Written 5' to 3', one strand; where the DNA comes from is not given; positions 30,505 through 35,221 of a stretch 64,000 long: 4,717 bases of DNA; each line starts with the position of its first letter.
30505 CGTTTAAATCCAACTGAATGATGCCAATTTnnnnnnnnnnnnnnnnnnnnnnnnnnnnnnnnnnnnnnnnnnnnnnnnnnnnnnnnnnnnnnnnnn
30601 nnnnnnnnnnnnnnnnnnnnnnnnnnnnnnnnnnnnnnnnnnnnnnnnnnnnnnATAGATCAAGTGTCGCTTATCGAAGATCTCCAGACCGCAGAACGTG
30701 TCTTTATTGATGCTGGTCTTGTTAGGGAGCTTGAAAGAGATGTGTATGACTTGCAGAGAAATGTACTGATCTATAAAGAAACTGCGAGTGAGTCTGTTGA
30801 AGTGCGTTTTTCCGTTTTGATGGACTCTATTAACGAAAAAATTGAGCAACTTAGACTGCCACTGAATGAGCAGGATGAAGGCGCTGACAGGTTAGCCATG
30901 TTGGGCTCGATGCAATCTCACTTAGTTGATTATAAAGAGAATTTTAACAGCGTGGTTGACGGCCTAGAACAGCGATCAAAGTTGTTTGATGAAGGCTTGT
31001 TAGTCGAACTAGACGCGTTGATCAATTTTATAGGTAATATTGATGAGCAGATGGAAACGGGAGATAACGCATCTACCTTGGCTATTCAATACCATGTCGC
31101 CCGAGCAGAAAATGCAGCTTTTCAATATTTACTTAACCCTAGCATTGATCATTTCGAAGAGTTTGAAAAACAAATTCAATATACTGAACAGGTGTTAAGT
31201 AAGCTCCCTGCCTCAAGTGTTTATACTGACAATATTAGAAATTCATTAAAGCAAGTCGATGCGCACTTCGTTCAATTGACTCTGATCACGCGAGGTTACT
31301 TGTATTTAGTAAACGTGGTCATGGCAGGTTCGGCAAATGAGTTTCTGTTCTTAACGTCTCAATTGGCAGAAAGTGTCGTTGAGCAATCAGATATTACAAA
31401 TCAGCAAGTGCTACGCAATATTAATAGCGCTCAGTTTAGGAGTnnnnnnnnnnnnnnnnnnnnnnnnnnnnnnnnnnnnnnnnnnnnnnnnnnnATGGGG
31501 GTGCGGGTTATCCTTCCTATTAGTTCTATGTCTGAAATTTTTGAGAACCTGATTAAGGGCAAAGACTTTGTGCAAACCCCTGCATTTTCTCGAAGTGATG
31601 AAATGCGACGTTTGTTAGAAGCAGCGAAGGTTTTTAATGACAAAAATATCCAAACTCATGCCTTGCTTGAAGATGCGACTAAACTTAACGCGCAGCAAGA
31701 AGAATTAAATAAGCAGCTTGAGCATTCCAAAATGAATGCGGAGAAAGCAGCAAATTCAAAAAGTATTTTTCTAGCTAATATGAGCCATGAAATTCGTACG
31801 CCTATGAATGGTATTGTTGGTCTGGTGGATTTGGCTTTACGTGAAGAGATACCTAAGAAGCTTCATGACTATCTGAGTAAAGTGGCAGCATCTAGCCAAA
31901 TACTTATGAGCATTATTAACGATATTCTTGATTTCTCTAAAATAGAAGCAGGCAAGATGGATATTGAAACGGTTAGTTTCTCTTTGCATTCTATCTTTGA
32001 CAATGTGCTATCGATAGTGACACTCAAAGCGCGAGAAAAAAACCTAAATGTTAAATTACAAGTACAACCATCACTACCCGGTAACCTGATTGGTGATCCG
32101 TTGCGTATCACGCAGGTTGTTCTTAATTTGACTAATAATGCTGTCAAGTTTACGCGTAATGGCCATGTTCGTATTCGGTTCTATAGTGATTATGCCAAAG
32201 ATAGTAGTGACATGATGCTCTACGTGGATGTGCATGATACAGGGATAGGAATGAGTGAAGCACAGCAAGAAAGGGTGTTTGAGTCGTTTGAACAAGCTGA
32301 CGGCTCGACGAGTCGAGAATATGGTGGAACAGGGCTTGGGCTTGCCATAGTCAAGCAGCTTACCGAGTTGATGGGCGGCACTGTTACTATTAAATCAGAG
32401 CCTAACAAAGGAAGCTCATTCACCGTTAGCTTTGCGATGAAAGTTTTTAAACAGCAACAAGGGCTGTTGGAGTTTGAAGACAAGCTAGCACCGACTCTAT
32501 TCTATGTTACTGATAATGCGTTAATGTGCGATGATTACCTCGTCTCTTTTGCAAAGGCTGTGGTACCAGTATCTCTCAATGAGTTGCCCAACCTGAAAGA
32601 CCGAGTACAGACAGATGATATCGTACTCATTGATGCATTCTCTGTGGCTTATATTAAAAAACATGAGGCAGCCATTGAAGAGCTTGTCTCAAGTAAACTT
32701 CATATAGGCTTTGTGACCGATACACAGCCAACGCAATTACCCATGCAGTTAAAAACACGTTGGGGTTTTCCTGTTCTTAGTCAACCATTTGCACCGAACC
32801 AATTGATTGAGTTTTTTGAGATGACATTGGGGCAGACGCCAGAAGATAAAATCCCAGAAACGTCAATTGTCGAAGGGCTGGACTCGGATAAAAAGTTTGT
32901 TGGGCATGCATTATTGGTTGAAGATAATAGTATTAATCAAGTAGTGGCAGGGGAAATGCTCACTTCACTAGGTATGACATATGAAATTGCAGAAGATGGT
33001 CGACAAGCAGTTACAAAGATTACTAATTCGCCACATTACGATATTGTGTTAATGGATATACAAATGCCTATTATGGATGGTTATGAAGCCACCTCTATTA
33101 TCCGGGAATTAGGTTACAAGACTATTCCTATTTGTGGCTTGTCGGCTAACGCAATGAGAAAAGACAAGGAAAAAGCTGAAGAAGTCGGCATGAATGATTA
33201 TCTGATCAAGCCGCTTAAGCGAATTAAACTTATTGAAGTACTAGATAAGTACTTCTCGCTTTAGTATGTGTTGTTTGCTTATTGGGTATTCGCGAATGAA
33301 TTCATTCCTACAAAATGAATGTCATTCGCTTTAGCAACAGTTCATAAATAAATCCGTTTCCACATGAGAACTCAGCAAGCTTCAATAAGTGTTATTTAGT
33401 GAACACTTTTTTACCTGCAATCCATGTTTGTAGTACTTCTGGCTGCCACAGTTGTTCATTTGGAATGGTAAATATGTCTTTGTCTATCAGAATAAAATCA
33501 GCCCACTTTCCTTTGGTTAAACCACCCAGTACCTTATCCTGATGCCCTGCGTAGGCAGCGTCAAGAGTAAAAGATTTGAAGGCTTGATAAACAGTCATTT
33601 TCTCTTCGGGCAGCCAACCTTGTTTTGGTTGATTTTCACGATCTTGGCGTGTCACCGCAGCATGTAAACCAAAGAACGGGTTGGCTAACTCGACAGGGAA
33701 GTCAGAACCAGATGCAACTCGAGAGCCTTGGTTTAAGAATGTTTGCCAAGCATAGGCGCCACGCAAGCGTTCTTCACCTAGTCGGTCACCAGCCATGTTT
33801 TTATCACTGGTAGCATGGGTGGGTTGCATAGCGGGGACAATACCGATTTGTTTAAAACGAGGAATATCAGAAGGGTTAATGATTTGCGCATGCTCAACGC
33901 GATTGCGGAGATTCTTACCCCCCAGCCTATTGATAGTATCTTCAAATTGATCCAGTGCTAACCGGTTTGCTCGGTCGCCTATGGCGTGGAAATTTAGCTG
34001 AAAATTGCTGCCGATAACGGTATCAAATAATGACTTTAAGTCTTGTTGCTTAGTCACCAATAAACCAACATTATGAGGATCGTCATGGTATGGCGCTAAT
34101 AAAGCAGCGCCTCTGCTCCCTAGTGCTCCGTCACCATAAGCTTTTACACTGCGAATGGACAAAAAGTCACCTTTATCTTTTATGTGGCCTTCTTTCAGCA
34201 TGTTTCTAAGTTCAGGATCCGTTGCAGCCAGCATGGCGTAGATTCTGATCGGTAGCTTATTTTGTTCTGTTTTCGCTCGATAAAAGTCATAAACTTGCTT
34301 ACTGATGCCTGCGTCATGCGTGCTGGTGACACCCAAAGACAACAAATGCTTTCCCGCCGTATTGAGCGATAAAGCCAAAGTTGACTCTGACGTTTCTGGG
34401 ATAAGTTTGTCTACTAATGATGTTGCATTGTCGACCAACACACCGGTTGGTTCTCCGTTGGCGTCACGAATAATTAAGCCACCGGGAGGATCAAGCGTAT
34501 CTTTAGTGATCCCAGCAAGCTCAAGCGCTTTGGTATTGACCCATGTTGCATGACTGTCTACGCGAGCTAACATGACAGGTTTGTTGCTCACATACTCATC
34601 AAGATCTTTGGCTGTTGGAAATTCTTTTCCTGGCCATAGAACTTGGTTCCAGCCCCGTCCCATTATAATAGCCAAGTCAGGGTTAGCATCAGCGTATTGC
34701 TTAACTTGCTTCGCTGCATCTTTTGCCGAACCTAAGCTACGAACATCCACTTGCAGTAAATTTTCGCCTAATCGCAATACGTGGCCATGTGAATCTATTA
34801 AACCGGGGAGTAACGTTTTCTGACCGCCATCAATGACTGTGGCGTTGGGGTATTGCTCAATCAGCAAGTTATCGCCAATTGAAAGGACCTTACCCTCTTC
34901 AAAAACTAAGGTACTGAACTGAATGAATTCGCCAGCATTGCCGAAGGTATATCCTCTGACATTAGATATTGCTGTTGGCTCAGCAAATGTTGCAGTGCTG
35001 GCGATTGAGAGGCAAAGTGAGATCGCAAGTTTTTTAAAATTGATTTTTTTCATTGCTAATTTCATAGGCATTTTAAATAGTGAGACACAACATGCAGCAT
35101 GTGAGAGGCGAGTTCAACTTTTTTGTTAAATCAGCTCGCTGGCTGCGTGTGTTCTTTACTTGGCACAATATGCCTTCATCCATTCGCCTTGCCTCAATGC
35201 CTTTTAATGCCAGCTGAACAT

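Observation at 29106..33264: Tat-exported PotD-like binding protein paired with a hybrid histidine kinase and no ABC transporter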

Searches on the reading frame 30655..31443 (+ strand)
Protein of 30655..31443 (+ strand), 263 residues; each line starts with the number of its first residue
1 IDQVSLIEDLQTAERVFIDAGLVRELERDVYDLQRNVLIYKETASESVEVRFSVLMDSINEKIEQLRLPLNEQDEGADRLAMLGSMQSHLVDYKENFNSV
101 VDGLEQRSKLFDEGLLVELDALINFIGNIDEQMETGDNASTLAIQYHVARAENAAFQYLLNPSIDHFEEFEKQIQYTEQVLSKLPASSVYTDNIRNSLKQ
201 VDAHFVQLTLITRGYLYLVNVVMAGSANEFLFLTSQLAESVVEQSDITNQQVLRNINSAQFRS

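Call 83: search_protein_families(library=pfam, proteins=[window:30655-31443:+], max_evalue=10)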
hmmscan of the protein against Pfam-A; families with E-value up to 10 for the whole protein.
window:30655-31443:+ (263 aa): 1 family
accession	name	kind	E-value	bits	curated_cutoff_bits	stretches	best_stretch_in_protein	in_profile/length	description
PF24862.1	SUS_EPBD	-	0.042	14.7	27.7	1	154-199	34-78/88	Sucrose synthase EPBD domain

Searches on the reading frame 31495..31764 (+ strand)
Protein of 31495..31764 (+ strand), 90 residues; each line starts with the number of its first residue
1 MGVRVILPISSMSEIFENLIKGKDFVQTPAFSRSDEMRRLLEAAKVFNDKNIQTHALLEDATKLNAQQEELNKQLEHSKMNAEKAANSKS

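Call 83: search_protein_families(library=pfam, proteins=[window:31495-31764:+], max_evalue=10)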
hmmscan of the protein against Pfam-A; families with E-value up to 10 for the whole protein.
window:31495-31764:+ (90 aa): 1 family
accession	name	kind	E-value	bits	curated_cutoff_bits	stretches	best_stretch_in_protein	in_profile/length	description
PF21672.2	COMM_HN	-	0.054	14.5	23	1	54-86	65-97/103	COMMD2-7/10, HN domain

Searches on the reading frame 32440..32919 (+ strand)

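Call 83: search_protein_families(library=pfam, proteins=[window:32440-32919:+], max_evalue=10)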
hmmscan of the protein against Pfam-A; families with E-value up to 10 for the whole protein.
window:32440-32919:+ (160 aa): 2 families
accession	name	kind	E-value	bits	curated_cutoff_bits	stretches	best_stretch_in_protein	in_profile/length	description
PF01979.26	Amidohydro_1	-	0.19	11.4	25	1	25-96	183-252/345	Amidohydrolase family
PF17785.7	PUA_3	-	0.27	11.5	22.6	1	133-158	25-50/64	PUA-like domain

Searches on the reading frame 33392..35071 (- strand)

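Call 6: search_protein_families(library=pfam, proteins=[window:33392-35071:-], max_evalue=0.01)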
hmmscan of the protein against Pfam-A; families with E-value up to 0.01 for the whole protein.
window:33392-35071:- (559 aa): 2 families
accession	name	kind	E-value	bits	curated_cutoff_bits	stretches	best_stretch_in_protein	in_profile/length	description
PF07969.17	Amidohydro_3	-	1.5e-101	341.7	29.7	1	79-557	2-472/472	Amidohydrolase family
PF01979.26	Amidohydro_1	-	3.5e-08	33.5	25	1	227-556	29-345/345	Amidohydrolase family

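Call 7: search_protein_families(library=ncbifam, proteins=[window:33392-35071:-], max_evalue=0.01)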
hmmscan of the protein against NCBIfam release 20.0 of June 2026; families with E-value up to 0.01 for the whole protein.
window:33392-35071:- (559 aa): 19 families
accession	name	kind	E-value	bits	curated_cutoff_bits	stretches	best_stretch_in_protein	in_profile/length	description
NF051886.1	XaaProDiPepCaul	equivalog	4.5e-11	42.4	500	1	45-99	11-65/398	Xaa-Pro dipeptidase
NF006056.0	PRK08204.1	subfamily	2.9e-08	32.9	391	1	442-532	287-382/449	hypothetical protein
TIGR01224.1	hutI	equivalog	2.6e-07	29.8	298.15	1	54-103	5-54/377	imidazolonepropionase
NF006679.0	PRK09228.1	subfamily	8e-07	28.1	351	0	46-97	25-78/433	guanine deaminase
NF011990.0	PRK15446.2-6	subfamily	6.1e-06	25.2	233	0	491-558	325-384/390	alpha-D-ribose 1-methylphosphonate 5-triphosphate diphosphatase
TIGR02967.1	guan_deamin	equivalog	8.5e-06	25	375.4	0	489-537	320-368/401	guanine deaminase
NF005540.0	PRK07203.1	equivalog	8.7e-06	24.6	444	1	35-98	4-68/444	putative aminohydrolase SsnA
TIGR03314.1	Se_ssnA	subfamily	7.2e-05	21.8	455.5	1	35-98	3-67/441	putative selenium metabolism protein SsnA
NF006689.0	PRK09237.1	equivalog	0.00015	20.5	371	1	55-100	25-68/383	amidohydrolase/deacetylase family metallohydrolase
NF006549.0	PRK09045.1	equivalog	0.00038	19.2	540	0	493-532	342-381/444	TRZ/ATZ family hydrolase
NF005557.0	PRK07228.1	equivalog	0.00043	19.1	522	0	45-98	14-65/445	5'-deoxyadenosine deaminase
TIGR03178.1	allantoinase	equivalog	0.00082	18.3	357.85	0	54-99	19-61/441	allantoinase AllB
NF006269.1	PRK08418.1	equivalog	0.001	17.9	320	1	47-98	16-67/408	aminofutalosine deaminase family hydrolase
TIGR02033.1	D-hydantoinase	equivalog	0.0024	16.9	393.25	1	55-109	19-71/454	dihydropyrimidinase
TIGR02318.1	phosphono_phnM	equivalog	0.0036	16.3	390.55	0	490-556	318-375/376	phosphonate metabolism protein PhnM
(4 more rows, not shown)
